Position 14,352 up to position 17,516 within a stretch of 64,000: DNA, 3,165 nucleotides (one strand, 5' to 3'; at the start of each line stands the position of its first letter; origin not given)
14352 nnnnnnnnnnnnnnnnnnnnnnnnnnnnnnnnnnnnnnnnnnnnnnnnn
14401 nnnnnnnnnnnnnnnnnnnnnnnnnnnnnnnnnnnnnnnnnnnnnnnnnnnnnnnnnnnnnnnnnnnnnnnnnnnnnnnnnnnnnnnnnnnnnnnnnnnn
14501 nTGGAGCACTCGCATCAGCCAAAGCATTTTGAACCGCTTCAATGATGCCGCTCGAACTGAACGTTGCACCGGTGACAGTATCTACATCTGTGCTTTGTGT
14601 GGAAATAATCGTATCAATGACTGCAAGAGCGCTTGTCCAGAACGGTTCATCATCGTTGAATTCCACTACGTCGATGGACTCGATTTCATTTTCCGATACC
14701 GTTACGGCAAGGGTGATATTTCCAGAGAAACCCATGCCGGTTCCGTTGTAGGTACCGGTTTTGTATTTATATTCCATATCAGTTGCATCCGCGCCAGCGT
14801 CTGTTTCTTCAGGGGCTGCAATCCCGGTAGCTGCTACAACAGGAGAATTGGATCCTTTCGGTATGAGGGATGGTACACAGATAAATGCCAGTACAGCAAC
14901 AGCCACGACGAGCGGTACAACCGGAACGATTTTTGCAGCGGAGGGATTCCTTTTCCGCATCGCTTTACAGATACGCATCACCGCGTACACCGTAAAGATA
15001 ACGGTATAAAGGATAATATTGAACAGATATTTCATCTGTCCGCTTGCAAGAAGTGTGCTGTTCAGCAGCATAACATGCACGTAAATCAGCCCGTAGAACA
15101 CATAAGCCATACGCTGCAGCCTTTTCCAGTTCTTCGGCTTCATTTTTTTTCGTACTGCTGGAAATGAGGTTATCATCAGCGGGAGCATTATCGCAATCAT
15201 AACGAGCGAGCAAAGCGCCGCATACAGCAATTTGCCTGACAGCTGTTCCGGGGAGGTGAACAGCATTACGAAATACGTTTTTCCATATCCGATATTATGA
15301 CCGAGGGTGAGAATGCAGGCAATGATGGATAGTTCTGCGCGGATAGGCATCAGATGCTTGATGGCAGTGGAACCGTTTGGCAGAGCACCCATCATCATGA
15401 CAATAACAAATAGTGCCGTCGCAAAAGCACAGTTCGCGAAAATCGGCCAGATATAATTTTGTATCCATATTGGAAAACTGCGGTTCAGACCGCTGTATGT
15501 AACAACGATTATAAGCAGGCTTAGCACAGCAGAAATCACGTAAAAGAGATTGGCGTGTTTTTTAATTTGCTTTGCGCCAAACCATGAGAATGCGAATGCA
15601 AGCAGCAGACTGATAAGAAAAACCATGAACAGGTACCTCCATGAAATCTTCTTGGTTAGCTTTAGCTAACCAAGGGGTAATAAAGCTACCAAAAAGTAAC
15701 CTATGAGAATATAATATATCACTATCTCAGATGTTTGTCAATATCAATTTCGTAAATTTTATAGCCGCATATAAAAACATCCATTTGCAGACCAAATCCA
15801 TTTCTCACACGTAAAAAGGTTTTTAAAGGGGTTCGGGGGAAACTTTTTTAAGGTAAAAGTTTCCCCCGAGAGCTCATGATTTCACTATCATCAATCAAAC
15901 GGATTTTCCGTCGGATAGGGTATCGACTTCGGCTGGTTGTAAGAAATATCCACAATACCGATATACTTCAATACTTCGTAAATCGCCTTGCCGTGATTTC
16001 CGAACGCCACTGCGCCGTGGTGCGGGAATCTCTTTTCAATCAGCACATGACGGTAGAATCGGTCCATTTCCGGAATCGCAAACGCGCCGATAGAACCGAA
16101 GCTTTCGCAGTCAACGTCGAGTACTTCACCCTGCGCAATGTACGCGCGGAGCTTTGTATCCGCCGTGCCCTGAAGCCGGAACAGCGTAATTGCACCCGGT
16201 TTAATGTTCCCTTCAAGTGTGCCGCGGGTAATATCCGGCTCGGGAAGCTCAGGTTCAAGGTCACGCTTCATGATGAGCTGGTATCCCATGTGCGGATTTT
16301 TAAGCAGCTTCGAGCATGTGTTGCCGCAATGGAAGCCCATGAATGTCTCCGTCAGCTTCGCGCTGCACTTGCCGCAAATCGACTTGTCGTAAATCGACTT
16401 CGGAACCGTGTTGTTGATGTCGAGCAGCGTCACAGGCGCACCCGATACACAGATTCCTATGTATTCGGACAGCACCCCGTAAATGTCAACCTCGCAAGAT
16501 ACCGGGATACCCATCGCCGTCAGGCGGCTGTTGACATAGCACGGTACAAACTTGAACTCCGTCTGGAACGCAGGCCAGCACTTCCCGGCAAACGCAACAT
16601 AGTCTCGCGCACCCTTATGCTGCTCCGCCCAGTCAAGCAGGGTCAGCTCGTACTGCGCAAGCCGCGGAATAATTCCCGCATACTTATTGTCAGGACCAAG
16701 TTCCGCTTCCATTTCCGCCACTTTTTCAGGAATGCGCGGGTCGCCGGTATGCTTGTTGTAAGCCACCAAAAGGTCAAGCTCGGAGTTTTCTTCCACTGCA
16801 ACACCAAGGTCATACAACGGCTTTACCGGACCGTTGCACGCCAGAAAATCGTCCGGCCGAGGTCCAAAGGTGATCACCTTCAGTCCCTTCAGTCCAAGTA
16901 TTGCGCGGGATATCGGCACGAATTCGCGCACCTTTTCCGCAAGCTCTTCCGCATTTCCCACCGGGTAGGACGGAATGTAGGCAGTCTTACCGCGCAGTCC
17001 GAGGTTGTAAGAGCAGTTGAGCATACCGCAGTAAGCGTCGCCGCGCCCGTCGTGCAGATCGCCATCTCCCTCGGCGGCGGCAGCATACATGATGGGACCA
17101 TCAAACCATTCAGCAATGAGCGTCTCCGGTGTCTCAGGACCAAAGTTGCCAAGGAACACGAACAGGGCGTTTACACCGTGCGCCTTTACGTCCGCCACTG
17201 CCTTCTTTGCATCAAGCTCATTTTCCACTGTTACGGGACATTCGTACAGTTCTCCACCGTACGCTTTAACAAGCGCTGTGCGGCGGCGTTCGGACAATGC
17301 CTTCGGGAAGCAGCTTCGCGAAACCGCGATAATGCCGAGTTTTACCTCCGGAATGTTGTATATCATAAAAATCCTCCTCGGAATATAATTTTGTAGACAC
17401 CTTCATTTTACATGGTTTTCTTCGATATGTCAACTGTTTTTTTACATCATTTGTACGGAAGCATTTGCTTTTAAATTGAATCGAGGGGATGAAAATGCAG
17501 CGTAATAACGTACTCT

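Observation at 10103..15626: Candidate cell-surface reductive iron-assimilation module: membrane ferric-reductase-like protein with two flavinylated domains, lipoprotein ApbE, NusG-II and Gx-transporter proteins, and an SLH-anchored protein with a flavinylation-like motif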

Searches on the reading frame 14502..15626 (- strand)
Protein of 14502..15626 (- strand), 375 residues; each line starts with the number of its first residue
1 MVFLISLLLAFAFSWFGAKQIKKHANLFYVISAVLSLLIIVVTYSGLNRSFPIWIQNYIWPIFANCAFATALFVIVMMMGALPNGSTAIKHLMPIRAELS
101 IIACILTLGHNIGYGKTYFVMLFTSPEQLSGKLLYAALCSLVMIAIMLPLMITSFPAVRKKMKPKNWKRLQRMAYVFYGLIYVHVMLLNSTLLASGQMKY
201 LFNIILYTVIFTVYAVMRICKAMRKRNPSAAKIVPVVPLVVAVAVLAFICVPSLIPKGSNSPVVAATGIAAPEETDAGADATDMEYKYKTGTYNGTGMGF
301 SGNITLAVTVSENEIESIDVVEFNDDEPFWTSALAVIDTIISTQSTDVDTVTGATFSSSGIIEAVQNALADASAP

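Call 95: predict_structure(alignment_id=A5)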
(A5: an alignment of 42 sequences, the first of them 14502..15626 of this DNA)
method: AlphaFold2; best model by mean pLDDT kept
length: 375 residues; sequences in the alignment: 42
mean_pLDDT: 86.4   pTM: 0.71
mean pLDDT of the five models: 86.4, 86.0, 84.5, 82.7, 82.2
residues with pLDDT >= 90: 233; 70-90: 107; 50-70: 8; < 50: 27
segments of 3 or more residues with pLDDT < 50: 258-284
pLDDT, mean of each block of 10 residues (from residue 1): 94 97 97 97 91 94 94 96 94 96 96 85 83 90 95 94 95 93 91 84 91 91 90 84 84 63 31 34 64 92 91 91 82 89 89 83 94 77
secondary structure, 60 per line:
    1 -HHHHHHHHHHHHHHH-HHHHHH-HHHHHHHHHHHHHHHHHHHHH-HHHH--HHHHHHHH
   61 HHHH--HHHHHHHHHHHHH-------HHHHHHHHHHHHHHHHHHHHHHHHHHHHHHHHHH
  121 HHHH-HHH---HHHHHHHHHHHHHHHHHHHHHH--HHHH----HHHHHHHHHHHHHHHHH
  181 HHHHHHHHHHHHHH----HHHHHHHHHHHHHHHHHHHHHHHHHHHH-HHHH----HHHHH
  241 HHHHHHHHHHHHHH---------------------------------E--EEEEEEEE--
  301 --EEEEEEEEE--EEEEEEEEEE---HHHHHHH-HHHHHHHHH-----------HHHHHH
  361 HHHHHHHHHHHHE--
elements in order: H2-16 H18-23 H25-45 H47-50 H53-64 H67-79 H87-124 H132-153 H156-159 H164-194 H199-226 H228-231 H236-254 E291-298 E303-311 E314-323 H327-333 H335-343 H355-372

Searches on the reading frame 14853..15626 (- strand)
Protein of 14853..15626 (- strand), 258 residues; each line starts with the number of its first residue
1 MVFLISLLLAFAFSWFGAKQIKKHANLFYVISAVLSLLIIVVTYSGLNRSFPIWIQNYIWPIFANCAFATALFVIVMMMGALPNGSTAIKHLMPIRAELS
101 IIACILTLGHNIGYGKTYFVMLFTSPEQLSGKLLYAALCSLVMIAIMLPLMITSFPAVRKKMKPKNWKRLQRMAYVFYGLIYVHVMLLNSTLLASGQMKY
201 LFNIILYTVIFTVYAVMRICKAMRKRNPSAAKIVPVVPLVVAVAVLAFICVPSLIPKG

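Call 27: search_protein_families(library=pfam, proteins=[window:14853-15626:-], max_evalue=10)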
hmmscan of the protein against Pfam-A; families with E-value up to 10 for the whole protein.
seq(258 aa): 3 families
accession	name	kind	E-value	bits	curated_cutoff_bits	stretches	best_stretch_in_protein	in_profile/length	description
PF07695.17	7TMR-DISM_7TM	-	0.022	15.1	29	2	104-246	37-168/205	7TM diverse intracellular signalling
PF25592.1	DUF7937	-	3.8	6.7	31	2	165-248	136-220/402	Domain of unknown function (DUF7937)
PF04114.19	Gaa1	-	7.8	5.9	28.6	1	97-192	299-396/497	Gaa1-like, GPI transamidase component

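Call 52: search_solved_structures(query=A4, max_evalue=10, show_alignments=3)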
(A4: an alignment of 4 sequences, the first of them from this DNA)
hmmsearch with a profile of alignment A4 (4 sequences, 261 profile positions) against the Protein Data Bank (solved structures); distinct sequences matched with E-value up to 10: 2.
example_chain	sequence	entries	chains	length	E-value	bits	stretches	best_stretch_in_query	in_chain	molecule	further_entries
8ynf_B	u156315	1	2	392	0.2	14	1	20-87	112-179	Atypical chemokine receptor 1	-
8jps_B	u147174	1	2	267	0.21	14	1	21-88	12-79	Atypical chemokine receptor 1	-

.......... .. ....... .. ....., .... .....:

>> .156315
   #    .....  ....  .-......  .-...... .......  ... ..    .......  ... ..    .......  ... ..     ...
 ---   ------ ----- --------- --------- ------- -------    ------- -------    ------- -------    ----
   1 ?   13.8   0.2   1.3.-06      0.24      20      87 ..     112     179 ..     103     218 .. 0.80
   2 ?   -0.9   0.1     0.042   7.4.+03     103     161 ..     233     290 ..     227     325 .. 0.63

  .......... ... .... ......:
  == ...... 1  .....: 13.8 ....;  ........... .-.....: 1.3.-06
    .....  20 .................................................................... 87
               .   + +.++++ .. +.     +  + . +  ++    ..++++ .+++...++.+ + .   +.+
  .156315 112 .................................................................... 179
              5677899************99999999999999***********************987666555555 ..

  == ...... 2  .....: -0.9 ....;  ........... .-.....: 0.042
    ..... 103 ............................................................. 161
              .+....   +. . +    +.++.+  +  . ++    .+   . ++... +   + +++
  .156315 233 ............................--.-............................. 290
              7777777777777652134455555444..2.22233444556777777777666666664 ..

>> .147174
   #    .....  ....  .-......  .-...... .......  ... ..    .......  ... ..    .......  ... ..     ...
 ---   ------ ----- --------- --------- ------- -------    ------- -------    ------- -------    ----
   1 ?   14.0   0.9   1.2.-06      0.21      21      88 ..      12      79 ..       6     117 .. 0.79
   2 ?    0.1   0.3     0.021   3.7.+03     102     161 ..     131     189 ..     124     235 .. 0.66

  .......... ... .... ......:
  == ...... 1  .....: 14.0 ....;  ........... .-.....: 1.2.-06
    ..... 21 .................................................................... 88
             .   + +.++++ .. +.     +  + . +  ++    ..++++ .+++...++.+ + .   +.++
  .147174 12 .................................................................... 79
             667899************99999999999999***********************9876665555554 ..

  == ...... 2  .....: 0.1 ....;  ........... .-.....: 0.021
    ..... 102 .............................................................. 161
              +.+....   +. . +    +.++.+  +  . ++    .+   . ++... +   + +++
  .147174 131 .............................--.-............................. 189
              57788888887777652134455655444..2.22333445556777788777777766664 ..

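Call 85: find_homologous_proteins(query=window:14853-15626:-, max_evalue=0.001)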
Query seq(258 aa) (258 aa): 608 proteins with E <= 0.001 among 2275 candidates; the best 120 are listed.
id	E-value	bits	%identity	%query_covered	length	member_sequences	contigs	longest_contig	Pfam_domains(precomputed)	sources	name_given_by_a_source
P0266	6.0e-105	368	67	100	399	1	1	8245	PF04205.20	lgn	-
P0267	1.1e-101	357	64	100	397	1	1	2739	PF04205.20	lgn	-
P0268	2.0e-97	343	62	100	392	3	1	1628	PF04205.20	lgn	-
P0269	1.4e-96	341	61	99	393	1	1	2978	PF04205.20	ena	-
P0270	2.9e-95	336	60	99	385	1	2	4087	PF04205.20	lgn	-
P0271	3.8e-95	336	61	99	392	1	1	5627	PF04205.20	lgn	-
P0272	3.2e-92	326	57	99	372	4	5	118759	PF04205.20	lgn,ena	-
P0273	7.1e-92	325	58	99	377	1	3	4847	PF04205.20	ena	-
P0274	1.0e-89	318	57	100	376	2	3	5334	PF04205.20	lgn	-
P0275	5.0e-89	316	55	100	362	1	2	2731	PF04205.20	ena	-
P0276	8.1e-87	309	63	90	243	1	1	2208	PF01794.26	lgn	-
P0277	3.2e-86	307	60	98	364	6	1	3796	PF01794.26,PF04205.20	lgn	-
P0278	6.3e-86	306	57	98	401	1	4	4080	PF01794.26,PF04205.20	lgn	-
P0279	7.6e-86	306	62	86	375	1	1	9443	PF01794.26,PF04205.20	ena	-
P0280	1.3e-85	305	61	86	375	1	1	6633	PF01794.26,PF04205.20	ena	-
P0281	2.6e-85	304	61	86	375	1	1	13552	PF01794.26,PF04205.20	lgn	-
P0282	3.6e-85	303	61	86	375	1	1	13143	PF01794.26,PF04205.20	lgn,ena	-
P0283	4.0e-85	303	61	86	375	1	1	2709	PF01794.26,PF04205.20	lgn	-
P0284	4.2e-85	303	61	86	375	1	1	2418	PF01794.26,PF04205.20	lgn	-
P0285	4.3e-85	303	61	86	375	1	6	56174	PF01794.26,PF04205.20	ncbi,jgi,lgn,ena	-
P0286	4.7e-85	303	61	86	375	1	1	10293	PF01794.26,PF04205.20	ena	-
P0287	7.9e-85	302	61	86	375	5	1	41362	PF01794.26,PF04205.20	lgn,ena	-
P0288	1.2e-84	302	61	86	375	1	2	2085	PF01794.26,PF04205.20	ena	-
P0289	1.5e-84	301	61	86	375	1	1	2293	PF01794.26,PF04205.20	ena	-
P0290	1.8e-84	301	61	86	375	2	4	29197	PF01794.26,PF04205.20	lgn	-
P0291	1.9e-84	301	61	86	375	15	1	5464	PF01794.26,PF04205.20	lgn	-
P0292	2.3e-84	301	60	86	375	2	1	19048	PF01794.26,PF04205.20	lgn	-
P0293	2.9e-84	300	60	86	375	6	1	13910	PF01794.26,PF04205.20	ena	-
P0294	3.1e-84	300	60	86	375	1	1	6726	PF01794.26,PF04205.20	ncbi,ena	-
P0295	3.1e-84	300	61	86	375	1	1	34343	PF01794.26,PF04205.20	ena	-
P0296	3.6e-84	300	60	86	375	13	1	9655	PF01794.26,PF04205.20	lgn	-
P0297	3.8e-84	300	60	86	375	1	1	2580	PF01794.26,PF04205.20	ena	-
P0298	4.1e-84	300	61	86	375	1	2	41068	PF01794.26,PF04205.20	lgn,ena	-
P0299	5.3e-84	300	60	86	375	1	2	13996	PF01794.26,PF04205.20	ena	-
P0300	5.5e-84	299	61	86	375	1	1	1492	PF01794.26,PF04205.20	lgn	-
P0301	7.4e-84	299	60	86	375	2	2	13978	PF01794.26,PF04205.20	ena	-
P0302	9.3e-84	299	57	98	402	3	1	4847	PF01794.26,PF04205.20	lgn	-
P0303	9.5e-84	299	60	86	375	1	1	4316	PF01794.26,PF04205.20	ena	-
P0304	1.3e-83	298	60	86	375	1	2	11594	PF01794.26,PF04205.20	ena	-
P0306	1.9e-83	298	60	86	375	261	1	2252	PF01794.26,PF04205.20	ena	-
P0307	2.5e-83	297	60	86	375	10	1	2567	PF01794.26,PF04205.20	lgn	-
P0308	3.6e-83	297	60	86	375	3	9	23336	PF01794.26,PF04205.20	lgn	-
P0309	3.7e-83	297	60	86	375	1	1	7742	PF01794.26,PF04205.20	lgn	-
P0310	3.9e-83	297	58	92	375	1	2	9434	PF01794.26,PF04205.20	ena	-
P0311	4.1e-83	297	60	86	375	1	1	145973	PF01794.26,PF04205.20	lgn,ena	-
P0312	4.8e-83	296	60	86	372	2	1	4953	PF01794.26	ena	-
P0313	5.0e-83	296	60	86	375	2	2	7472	PF01794.26,PF04205.20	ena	-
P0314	6.1e-83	296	60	86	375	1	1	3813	PF01794.26,PF04205.20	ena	-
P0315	1.5e-82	295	60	86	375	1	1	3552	PF01794.26,PF04205.20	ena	-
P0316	1.9e-82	294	59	86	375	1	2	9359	PF01794.26,PF04205.20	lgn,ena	-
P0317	8.2e-82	292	55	98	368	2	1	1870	PF01794.26,PF04205.20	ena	-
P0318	1.9e-81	291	59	86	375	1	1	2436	PF01794.26,PF04205.20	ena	-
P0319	3.2e-81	290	59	86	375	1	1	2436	PF01794.26,PF04205.20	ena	-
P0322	4.5e-80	287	59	86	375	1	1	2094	PF01794.26,PF04205.20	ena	-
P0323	4.9e-80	287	55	98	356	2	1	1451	PF01794.26,PF04205.20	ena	-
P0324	9.6e-80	286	57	99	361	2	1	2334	PF01794.26,PF04205.20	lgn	-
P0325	4.8e-79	283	54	98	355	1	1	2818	PF01794.26,PF04205.20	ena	-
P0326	1.1e-78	282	62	84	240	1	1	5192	PF01794.26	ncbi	-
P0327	1.6e-78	282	56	91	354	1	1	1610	PF01794.26,PF04205.20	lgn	-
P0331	3.6e-77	277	62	78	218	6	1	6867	PF01794.26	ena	-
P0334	3.5e-75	271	54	98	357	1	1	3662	PF01794.26,PF04205.20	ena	-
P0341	5.6e-73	263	57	86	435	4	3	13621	PF01794.26,PF04205.20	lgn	-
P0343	2.3e-72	261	58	86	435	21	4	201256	PF01794.26,PF04205.20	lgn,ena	-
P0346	7.5e-72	260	51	97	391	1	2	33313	PF01794.26,PF04205.20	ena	-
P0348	8.3e-72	260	51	97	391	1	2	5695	PF01794.26,PF04205.20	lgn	-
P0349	8.6e-72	260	51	98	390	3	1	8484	PF01794.26,PF04205.20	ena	-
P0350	8.9e-72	260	57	86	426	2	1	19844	PF01794.26,PF04205.20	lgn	-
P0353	2.0e-71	258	56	88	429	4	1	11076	PF01794.26,PF04205.20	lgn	-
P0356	2.0e-70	255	53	91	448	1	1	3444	PF01794.26,PF04205.20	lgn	-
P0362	7.7e-70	253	54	91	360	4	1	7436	PF01794.26,PF04205.20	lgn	-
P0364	2.8e-69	251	49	97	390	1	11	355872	PF01794.26,PF04205.20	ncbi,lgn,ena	-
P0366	4.3e-69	251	51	97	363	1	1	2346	PF01794.26,PF04205.20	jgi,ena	-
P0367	4.7e-69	251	51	94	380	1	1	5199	PF01794.26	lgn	-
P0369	6.7e-69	250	51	95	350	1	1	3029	PF01794.26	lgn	-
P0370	7.2e-69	250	49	97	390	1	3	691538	PF01794.26,PF04205.20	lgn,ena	-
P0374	9.6e-69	250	56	87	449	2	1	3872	PF01794.26,PF04205.20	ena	-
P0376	2.0e-68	249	52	95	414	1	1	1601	PF01794.26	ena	-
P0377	2.8e-68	248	48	100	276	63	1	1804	PF01794.26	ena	-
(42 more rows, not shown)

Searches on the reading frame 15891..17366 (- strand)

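Call 3: search_protein_families(library=pfam, proteins=[window:15891-17366:-], max_evalue=0.01)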
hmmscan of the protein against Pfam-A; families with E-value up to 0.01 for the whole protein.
window:15891-17366:- (491 aa): 1 family
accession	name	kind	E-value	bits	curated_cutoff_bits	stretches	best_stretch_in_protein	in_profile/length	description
PF02952.23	Fucose_iso_C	-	3.2e-27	95.4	29.3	1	345-471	2-137/143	L-fucose isomerase, C-terminal domain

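Call 4: search_protein_families(library=ncbifam, proteins=[window:15891-17366:-], max_evalue=0.01)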
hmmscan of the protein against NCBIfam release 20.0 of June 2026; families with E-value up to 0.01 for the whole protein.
window:15891-17366:- (491 aa): 1 family
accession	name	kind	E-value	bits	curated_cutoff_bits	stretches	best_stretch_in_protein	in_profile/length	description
NF048012.1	SlpQosIsomSftI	equivalog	5.9e-16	58.2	700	1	136-472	129-439/443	sulfoquinovose isomerase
